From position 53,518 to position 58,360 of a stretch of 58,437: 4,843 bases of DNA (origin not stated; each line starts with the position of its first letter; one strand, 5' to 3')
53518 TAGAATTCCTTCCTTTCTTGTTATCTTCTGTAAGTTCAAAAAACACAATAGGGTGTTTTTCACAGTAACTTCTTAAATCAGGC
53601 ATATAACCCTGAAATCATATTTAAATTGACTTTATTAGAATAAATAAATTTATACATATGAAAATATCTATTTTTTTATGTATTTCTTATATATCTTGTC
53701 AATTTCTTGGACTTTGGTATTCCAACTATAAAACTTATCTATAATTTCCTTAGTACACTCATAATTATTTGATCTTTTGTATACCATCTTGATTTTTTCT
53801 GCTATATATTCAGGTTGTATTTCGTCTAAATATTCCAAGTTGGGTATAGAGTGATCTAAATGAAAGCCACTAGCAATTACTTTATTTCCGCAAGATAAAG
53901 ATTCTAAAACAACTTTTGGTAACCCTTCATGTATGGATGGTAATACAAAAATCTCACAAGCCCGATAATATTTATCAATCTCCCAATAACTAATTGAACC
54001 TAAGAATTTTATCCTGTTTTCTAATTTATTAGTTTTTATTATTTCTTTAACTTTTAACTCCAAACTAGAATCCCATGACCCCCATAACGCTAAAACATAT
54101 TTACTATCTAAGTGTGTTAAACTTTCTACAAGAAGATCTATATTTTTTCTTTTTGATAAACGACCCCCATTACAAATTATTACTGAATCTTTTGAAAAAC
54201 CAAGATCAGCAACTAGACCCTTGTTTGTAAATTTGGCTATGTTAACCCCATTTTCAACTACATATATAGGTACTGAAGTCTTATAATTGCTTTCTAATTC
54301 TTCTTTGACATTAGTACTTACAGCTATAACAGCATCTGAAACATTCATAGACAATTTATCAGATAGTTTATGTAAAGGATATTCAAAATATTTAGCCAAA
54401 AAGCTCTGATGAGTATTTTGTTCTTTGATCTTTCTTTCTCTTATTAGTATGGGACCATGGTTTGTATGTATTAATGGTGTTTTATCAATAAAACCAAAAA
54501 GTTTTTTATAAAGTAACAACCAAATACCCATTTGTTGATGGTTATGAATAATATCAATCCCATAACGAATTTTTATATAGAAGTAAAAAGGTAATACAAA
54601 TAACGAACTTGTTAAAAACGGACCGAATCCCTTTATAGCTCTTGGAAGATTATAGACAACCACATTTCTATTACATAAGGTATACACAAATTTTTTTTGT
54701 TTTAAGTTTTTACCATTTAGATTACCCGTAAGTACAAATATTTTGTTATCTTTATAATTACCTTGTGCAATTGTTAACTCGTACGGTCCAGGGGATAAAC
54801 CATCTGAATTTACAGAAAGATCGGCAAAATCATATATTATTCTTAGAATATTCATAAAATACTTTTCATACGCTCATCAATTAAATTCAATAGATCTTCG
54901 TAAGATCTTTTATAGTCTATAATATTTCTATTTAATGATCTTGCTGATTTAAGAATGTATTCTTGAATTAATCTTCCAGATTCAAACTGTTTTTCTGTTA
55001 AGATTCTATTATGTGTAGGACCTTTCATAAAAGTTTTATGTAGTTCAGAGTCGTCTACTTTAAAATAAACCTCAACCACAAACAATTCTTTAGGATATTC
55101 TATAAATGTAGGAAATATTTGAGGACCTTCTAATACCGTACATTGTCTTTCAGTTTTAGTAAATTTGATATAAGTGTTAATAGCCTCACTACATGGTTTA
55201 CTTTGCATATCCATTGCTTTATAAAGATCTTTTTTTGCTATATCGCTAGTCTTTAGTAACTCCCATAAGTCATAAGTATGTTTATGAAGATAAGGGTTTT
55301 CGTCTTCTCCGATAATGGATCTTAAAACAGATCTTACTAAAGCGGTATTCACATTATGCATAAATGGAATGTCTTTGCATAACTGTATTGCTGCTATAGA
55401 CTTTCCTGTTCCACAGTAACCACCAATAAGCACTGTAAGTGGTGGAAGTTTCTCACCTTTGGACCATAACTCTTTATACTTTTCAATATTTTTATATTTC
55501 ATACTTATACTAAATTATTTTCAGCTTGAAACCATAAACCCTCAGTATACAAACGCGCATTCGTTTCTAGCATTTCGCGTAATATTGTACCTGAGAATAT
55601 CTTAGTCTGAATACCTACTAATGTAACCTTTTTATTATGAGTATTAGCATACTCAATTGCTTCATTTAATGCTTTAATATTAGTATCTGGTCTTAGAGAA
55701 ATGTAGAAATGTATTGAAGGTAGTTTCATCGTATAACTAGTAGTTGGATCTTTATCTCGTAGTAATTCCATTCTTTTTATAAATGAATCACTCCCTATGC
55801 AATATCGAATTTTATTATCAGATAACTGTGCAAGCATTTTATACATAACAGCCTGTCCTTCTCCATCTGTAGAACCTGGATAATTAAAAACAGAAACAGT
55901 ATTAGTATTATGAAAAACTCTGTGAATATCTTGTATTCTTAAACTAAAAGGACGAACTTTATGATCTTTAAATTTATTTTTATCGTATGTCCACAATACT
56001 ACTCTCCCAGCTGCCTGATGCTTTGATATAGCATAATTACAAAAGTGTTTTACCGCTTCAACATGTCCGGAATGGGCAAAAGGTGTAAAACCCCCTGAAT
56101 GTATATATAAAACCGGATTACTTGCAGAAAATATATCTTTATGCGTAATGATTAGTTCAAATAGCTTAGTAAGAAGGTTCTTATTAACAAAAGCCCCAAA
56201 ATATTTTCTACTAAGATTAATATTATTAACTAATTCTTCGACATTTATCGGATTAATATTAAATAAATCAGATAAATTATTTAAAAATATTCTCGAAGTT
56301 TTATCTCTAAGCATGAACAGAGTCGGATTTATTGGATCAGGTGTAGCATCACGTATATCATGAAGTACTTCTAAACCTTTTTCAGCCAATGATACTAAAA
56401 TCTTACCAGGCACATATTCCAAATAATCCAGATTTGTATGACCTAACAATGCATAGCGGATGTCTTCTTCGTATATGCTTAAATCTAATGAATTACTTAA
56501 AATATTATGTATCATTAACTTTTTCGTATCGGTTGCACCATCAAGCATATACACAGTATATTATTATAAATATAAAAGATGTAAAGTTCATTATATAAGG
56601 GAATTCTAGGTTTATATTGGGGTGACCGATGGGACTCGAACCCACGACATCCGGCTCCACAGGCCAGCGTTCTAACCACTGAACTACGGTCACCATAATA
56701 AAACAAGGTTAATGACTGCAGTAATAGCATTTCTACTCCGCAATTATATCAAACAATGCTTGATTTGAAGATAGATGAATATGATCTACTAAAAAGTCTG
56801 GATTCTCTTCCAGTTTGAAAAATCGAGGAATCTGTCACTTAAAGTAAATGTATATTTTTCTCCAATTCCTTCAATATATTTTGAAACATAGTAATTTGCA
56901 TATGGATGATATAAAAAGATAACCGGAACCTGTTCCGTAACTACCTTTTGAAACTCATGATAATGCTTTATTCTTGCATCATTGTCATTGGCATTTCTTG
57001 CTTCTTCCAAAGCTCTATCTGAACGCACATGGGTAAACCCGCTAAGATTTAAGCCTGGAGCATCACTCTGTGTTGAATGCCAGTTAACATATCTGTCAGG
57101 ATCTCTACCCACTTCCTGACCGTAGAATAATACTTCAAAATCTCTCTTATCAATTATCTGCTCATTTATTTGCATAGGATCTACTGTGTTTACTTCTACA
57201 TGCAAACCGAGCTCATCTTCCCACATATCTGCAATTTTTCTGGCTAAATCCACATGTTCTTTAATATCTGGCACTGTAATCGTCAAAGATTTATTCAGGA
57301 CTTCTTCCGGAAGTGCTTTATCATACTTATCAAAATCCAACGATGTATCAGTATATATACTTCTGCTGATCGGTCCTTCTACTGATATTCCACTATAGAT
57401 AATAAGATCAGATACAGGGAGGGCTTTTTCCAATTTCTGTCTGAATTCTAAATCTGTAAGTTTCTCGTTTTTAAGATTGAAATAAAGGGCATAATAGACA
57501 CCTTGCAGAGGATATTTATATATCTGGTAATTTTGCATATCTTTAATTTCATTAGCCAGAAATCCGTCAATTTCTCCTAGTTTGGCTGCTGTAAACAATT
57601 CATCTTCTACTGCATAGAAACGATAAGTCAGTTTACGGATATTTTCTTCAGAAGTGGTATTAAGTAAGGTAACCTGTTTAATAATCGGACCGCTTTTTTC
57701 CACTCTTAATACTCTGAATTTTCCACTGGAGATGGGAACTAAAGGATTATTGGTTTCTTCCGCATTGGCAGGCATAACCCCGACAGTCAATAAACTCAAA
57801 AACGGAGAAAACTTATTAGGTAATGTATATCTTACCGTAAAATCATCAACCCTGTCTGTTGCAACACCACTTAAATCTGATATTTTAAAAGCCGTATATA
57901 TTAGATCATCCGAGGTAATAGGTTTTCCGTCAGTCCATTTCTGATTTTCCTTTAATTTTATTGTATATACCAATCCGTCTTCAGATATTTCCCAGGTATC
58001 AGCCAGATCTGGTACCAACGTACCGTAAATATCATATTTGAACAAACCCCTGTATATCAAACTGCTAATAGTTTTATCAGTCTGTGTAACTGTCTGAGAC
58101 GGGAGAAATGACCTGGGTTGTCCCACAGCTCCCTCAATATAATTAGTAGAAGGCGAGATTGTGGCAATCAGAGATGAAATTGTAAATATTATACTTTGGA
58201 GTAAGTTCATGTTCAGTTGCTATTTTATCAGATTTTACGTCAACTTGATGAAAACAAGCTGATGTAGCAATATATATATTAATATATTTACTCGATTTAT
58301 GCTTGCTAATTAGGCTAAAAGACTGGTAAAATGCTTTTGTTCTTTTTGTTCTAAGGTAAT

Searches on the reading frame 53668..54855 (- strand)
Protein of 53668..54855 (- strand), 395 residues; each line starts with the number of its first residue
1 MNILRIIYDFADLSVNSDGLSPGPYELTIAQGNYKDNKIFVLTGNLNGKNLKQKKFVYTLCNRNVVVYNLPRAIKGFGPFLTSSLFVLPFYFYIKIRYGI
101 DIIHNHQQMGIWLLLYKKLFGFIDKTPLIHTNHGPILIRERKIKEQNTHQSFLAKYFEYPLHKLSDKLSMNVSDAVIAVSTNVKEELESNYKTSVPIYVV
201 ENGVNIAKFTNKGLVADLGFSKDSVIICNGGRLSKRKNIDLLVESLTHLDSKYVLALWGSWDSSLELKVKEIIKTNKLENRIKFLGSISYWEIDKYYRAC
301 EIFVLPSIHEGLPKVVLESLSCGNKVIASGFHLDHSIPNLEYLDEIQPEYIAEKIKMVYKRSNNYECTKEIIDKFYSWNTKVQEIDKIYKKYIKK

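Call 73: search_protein_families(library=pfam, proteins=[window:53668-54855:-], max_evalue=0.00001)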
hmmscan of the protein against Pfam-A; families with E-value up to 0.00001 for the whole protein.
window:53668-54855:- (395 aa): 3 families
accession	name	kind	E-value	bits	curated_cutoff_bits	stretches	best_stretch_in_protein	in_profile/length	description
PF00534.26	Glycos_transf_1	-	8.8e-22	77.9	26.4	1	217-329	8-122/172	Glycosyl transferases group 1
PF13692.12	Glyco_trans_1_4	-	4e-17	63.2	27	1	227-331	4-108/142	Glycosyl transferases group 1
PF13439.12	Glyco_transf_4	-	2.4e-15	57.4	28.5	1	67-207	40-169/170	Glycosyltransferase Family 4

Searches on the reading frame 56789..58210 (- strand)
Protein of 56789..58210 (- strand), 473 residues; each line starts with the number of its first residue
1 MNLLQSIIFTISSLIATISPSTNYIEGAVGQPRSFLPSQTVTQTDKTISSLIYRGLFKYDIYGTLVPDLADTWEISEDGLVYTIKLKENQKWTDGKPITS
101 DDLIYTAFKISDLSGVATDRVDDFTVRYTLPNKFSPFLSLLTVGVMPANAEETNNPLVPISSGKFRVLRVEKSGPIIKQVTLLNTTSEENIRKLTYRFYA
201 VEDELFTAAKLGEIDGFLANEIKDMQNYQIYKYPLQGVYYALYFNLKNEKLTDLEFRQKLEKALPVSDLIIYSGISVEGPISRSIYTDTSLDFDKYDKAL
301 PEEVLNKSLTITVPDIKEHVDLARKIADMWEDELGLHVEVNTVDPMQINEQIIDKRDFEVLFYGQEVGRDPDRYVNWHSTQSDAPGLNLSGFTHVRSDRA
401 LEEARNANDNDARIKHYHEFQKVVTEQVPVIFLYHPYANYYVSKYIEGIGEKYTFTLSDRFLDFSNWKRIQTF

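Call 73: search_protein_families(library=pfam, proteins=[window:56789-58210:-], max_evalue=0.00001)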
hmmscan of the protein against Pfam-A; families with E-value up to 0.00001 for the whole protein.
window:56789-58210:- (473 aa): 1 family
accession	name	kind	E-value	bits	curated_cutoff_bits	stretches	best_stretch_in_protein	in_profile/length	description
PF00496.27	SBP_bac_5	-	1.6e-29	103.7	32.4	1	64-381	1-363/368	Bacterial extracellular solute-binding proteins, family 5 Middle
